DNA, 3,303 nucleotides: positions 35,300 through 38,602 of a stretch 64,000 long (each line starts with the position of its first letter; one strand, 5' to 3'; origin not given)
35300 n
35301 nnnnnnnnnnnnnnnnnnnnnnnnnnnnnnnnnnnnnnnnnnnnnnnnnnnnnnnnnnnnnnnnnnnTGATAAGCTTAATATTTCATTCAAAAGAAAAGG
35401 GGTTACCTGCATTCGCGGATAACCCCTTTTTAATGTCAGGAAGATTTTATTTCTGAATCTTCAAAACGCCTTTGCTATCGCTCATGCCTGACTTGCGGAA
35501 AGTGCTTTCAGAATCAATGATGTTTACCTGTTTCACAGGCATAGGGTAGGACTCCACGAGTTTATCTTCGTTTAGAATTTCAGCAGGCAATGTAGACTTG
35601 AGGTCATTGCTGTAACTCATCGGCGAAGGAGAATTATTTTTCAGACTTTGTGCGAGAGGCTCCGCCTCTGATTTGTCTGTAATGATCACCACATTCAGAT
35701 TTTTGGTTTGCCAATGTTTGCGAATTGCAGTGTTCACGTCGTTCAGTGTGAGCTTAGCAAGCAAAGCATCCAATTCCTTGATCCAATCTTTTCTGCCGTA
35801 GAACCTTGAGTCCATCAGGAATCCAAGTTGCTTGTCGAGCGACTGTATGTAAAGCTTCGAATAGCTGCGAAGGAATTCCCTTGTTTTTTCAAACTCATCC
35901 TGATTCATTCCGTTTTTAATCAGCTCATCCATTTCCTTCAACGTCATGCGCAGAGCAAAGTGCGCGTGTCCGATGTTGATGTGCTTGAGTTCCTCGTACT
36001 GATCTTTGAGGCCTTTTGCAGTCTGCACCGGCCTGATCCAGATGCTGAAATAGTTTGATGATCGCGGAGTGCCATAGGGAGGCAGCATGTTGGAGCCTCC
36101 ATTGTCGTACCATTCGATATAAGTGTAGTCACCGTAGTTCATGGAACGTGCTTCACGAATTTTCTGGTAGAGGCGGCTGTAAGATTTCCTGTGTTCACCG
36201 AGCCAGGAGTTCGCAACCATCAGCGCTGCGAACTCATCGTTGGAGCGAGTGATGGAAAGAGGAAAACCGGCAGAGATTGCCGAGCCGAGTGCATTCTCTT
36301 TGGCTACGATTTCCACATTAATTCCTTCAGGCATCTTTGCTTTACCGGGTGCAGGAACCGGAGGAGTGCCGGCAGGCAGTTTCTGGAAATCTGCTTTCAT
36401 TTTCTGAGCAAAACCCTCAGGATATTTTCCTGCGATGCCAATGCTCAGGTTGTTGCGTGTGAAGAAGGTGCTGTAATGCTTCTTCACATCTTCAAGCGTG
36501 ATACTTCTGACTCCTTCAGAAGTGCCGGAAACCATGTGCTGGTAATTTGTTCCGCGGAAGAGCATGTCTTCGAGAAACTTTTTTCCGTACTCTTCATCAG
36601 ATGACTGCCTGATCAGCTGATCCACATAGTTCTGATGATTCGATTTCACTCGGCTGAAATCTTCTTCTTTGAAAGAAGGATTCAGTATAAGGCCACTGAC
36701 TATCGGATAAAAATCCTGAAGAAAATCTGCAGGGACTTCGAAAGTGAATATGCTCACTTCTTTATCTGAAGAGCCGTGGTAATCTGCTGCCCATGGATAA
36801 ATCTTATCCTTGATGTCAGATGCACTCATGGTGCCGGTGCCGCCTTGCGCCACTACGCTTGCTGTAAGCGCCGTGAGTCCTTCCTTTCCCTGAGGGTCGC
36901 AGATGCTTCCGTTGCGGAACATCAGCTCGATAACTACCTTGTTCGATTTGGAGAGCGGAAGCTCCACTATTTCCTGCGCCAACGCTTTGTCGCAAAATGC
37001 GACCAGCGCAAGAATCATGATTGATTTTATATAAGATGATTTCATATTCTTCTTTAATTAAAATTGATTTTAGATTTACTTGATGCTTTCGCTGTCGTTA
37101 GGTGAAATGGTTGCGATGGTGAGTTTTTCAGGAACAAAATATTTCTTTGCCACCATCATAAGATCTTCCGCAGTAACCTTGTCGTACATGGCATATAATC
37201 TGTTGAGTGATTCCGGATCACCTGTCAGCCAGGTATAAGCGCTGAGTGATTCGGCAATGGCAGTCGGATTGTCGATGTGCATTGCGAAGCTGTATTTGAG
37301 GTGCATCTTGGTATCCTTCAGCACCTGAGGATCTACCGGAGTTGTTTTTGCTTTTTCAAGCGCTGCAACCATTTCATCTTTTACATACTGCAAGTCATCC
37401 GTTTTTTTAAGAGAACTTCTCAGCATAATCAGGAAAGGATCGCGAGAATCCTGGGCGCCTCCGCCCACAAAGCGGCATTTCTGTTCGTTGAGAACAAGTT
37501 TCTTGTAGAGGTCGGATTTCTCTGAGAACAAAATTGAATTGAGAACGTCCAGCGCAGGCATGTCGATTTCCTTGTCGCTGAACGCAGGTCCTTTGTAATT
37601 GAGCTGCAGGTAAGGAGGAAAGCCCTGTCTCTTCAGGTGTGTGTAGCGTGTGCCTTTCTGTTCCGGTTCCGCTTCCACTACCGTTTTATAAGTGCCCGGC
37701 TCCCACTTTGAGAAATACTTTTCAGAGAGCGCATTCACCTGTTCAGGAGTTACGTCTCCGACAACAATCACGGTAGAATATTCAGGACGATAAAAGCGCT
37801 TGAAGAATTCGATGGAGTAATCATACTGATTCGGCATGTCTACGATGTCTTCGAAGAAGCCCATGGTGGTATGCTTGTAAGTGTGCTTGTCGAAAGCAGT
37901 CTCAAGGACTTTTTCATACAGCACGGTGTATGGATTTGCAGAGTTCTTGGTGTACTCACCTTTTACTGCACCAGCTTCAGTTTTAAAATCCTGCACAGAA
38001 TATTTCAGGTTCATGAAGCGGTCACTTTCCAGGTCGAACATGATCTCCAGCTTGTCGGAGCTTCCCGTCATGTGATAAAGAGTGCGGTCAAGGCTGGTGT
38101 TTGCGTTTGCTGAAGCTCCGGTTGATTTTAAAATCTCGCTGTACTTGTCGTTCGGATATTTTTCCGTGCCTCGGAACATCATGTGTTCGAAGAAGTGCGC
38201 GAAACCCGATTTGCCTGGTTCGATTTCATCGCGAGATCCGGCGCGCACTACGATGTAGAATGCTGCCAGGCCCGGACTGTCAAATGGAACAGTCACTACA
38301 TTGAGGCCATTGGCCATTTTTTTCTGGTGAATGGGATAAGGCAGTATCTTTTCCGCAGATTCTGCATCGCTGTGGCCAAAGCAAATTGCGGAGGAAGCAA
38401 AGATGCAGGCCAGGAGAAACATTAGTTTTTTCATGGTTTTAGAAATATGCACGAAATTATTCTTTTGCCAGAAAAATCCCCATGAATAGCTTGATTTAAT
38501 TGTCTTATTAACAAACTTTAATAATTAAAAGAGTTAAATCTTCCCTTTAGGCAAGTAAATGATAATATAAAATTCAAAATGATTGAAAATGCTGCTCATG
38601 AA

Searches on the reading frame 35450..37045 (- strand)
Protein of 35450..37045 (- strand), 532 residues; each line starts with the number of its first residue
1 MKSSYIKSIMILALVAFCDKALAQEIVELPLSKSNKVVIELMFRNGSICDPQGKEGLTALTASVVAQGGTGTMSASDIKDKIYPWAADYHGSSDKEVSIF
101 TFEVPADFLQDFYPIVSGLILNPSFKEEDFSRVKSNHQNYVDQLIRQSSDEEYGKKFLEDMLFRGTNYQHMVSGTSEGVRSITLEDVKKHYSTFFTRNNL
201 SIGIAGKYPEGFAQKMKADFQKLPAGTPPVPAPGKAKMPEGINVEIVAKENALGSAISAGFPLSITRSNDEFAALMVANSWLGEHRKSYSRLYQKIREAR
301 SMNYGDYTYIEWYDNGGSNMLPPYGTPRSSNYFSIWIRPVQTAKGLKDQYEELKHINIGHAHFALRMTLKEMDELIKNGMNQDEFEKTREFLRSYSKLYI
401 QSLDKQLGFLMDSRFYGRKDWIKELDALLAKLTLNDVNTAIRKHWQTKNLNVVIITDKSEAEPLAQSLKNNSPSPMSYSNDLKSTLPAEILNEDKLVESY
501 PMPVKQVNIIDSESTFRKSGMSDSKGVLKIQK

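Call 21: search_protein_families(library=pfam, proteins=[window:35450-37045:-], max_evalue=0.001)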
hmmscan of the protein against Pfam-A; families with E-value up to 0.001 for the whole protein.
window:35450-37045:- (532 aa): 2 families
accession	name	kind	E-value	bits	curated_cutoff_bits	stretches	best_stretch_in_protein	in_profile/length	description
PF05193.26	Peptidase_M16_C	-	4.9e-16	59.6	23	1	181-390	1-179/181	Peptidase M16 inactive domain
PF00675.25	Peptidase_M16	-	5.2e-05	23.6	22.3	1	34-169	10-142/149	Insulinase (Peptidase family M16)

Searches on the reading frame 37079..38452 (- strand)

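Call 21: search_protein_families(library=pfam, proteins=[window:37079-38452:-], max_evalue=0.001)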
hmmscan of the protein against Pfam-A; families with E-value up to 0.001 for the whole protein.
window:37079-38452:- (458 aa): 2 families
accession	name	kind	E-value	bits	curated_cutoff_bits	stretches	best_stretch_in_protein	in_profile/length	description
PF00675.25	Peptidase_M16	-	3.1e-25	89.2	22.3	1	64-197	14-146/149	Insulinase (Peptidase family M16)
PF05193.26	Peptidase_M16_C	-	3e-21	76.6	23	1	214-383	8-179/181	Peptidase M16 inactive domain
